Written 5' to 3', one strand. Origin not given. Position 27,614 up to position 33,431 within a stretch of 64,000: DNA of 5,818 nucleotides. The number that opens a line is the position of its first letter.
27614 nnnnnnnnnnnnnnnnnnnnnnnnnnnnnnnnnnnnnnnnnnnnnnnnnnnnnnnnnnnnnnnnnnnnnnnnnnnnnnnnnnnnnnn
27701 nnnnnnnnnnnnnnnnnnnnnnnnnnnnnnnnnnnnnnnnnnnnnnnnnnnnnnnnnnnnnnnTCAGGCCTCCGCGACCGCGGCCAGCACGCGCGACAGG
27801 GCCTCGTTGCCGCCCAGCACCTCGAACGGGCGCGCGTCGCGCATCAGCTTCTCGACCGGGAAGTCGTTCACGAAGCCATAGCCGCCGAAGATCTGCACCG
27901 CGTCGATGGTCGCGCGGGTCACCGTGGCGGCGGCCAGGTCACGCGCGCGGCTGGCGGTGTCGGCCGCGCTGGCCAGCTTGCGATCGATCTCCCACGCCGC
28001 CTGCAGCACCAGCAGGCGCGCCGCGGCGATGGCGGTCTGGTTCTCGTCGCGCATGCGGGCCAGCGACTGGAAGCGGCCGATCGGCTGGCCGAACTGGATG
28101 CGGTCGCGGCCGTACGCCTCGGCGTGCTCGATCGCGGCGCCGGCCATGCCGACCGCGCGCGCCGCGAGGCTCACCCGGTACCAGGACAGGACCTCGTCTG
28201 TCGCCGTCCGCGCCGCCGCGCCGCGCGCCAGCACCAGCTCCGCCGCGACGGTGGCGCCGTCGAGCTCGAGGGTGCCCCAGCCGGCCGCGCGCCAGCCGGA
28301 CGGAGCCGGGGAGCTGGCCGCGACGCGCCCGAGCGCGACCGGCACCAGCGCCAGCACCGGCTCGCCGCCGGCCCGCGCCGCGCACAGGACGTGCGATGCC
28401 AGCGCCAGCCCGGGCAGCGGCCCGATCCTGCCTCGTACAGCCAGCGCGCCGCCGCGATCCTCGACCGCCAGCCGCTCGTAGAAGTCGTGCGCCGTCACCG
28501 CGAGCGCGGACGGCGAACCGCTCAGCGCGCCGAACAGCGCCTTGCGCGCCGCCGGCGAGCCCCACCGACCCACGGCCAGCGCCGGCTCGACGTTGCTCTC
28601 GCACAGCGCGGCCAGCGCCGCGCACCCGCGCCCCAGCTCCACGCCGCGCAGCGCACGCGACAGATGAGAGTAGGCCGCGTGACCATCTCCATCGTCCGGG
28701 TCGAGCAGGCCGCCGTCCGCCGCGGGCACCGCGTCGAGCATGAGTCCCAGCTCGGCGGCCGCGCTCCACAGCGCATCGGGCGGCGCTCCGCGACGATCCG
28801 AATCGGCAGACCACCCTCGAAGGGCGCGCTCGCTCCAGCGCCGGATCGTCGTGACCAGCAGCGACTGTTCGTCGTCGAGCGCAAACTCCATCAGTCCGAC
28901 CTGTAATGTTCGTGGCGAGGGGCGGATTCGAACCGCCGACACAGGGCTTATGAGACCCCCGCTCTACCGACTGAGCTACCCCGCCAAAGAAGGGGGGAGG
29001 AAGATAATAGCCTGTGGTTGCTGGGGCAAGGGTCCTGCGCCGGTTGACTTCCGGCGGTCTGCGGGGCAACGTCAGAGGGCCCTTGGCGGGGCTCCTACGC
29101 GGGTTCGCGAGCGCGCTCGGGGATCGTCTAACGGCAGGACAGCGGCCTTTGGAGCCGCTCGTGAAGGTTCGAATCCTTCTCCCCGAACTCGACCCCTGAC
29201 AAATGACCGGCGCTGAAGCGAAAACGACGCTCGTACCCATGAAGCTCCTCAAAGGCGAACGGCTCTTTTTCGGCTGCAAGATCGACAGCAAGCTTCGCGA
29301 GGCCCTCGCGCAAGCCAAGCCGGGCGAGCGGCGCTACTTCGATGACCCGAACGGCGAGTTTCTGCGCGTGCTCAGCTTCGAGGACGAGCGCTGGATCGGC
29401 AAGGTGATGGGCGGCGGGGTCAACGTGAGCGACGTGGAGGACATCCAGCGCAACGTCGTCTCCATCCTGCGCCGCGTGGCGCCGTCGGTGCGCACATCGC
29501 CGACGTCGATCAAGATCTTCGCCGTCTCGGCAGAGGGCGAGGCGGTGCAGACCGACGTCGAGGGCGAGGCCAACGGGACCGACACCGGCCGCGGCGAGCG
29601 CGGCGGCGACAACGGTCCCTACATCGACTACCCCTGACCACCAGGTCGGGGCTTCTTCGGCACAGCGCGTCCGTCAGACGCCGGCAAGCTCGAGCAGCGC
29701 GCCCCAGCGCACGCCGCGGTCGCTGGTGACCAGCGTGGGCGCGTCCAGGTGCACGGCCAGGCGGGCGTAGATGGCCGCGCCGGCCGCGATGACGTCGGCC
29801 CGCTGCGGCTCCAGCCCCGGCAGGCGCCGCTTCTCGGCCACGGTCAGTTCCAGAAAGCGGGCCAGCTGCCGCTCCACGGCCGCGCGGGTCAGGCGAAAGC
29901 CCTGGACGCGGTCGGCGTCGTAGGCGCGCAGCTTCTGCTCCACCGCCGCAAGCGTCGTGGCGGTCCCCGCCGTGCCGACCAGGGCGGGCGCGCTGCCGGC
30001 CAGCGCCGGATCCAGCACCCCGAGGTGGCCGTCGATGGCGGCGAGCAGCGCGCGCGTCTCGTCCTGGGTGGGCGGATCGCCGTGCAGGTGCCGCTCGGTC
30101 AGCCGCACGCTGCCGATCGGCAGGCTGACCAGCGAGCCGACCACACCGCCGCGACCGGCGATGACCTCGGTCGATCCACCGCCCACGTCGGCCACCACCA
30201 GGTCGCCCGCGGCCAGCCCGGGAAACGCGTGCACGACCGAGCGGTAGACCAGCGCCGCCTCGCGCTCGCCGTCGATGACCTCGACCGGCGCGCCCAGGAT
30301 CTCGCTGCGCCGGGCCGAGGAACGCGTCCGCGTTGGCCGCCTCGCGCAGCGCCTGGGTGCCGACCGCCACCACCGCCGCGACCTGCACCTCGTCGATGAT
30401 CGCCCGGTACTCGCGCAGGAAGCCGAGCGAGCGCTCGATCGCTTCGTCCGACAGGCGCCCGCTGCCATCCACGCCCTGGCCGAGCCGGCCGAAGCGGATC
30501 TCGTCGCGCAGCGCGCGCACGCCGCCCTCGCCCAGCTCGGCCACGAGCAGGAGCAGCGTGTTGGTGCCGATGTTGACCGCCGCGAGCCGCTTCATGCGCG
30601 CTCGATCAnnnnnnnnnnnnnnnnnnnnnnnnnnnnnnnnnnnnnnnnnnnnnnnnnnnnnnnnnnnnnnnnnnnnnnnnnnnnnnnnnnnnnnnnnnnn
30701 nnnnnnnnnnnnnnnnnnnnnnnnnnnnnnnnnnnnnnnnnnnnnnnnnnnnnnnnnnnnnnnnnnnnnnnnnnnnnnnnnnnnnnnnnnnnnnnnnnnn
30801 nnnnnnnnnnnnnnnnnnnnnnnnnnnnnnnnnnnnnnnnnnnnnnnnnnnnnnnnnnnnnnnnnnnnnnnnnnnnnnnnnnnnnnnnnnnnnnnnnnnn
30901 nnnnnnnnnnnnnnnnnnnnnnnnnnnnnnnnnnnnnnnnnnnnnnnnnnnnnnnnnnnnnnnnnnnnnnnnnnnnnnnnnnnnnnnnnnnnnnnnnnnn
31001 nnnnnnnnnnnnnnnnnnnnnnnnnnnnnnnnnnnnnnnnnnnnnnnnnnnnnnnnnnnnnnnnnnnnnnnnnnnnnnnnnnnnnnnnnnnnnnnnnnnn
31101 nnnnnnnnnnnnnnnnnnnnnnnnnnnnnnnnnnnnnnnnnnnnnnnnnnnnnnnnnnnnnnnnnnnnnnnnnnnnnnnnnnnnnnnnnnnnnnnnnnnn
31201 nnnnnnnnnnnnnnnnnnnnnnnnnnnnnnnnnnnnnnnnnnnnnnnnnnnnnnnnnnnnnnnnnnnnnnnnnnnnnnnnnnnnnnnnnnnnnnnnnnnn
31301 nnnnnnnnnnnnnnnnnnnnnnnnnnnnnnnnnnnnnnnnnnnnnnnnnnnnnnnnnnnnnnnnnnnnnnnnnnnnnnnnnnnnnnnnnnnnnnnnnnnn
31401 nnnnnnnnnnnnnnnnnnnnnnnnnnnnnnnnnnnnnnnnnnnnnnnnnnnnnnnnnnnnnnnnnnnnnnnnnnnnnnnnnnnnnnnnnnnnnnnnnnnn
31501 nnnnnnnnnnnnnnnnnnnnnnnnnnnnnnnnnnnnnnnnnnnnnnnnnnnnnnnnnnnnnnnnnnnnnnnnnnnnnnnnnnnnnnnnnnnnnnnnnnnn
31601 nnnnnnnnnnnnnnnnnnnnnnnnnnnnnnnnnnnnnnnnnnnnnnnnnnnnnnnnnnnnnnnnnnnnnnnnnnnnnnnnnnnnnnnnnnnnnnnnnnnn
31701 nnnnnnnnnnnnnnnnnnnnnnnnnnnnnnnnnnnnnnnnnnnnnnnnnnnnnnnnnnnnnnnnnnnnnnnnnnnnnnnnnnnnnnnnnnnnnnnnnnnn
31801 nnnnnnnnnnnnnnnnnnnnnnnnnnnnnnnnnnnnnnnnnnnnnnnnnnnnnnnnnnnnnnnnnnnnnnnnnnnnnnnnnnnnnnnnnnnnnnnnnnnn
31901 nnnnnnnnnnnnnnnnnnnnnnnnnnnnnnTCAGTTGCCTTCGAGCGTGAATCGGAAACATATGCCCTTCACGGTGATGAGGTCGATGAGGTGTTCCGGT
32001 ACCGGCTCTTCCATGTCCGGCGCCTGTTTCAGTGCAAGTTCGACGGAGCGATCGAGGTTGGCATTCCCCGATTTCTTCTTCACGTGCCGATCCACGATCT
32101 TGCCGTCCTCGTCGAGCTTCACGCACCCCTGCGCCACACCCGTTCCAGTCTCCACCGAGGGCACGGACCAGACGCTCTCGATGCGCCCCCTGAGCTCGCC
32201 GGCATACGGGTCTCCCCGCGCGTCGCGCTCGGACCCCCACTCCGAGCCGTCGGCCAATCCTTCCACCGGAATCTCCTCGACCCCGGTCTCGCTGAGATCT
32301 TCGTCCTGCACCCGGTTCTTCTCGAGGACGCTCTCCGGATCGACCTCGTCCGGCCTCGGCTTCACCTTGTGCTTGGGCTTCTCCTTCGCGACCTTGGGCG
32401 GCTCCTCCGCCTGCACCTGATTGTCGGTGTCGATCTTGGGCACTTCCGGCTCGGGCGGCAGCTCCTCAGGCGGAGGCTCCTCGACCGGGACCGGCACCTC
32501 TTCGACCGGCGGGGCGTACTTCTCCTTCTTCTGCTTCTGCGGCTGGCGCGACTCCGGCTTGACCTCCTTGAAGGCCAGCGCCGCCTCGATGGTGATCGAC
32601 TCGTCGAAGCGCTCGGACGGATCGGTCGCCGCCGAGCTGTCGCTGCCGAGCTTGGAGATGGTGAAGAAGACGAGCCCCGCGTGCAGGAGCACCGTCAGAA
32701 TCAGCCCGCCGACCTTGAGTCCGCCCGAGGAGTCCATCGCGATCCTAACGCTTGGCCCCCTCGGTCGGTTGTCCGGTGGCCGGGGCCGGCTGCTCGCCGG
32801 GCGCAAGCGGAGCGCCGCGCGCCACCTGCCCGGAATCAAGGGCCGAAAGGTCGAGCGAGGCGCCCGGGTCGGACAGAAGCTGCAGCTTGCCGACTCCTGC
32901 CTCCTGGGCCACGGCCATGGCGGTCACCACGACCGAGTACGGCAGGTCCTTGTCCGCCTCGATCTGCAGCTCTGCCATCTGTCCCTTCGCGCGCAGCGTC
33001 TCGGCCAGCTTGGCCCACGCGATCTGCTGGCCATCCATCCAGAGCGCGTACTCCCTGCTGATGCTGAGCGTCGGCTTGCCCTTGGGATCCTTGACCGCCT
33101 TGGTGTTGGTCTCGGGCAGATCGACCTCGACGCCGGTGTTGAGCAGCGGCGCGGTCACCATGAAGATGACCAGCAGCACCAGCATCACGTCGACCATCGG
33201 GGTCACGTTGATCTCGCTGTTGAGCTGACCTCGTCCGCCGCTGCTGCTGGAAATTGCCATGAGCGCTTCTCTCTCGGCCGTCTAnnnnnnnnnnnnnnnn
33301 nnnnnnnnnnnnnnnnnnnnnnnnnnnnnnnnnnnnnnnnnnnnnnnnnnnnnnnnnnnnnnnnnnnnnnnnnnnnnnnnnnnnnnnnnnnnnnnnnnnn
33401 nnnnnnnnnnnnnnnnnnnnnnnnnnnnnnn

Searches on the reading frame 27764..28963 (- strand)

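Call 73: search_protein_families(library=pfam, proteins=[window:27764-28963:-], max_evalue=0.00001)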
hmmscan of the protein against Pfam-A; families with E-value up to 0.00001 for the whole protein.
window:27764-28963:- (399 aa): 3 families
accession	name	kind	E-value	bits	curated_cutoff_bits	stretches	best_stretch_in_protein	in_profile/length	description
PF00441.29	Acyl-CoA_dh_1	-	1.7e-25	90.3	22.4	1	257-391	9-142/150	Acyl-CoA dehydrogenase, C-terminal domain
PF08028.16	Acyl-CoA_dh_2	-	3.4e-09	37.5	22.7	1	266-378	3-124/134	Acyl-CoA dehydrogenase, C-terminal domain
PF02771.21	Acyl-CoA_dh_N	-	7.6e-08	33.2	22.9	1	31-143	2-105/113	Acyl-CoA dehydrogenase, N-terminal domain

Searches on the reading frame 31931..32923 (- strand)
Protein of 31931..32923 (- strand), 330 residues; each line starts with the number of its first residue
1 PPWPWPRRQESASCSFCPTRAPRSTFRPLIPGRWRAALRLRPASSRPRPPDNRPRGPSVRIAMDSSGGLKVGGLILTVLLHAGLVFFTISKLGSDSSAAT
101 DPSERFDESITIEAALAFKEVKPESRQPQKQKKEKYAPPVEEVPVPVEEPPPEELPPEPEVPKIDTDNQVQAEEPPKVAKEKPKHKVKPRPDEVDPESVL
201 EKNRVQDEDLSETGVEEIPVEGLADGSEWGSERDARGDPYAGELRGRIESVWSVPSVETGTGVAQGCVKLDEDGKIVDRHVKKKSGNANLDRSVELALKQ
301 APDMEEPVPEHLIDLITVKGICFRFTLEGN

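Call 73: search_protein_families(library=pfam, proteins=[window:31931-32923:-], max_evalue=0.00001)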
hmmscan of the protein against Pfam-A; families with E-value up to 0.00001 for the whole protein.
window:31931-32923:- (330 aa): 1 family
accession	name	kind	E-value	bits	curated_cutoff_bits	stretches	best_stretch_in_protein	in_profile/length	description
PF13103.11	TonB_2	-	3.5e-10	40.3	22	1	238-301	2-65/85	TonB C terminal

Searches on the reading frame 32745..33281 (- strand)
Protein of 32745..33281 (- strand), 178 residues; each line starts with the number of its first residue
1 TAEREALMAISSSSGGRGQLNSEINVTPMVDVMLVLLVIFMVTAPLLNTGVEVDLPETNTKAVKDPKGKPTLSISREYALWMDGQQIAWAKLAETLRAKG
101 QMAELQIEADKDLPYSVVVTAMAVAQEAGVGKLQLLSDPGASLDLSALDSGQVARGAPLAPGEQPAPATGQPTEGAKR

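Call 73: search_protein_families(library=pfam, proteins=[window:32745-33281:-], max_evalue=0.00001)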
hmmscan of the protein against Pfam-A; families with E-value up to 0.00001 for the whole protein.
window:32745-33281:- (178 aa): 1 family
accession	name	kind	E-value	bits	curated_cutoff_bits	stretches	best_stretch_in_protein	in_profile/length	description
PF02472.21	ExbD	-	5.6e-28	98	25.4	1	20-138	4-126/128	Biopolymer transport protein ExbD/TolR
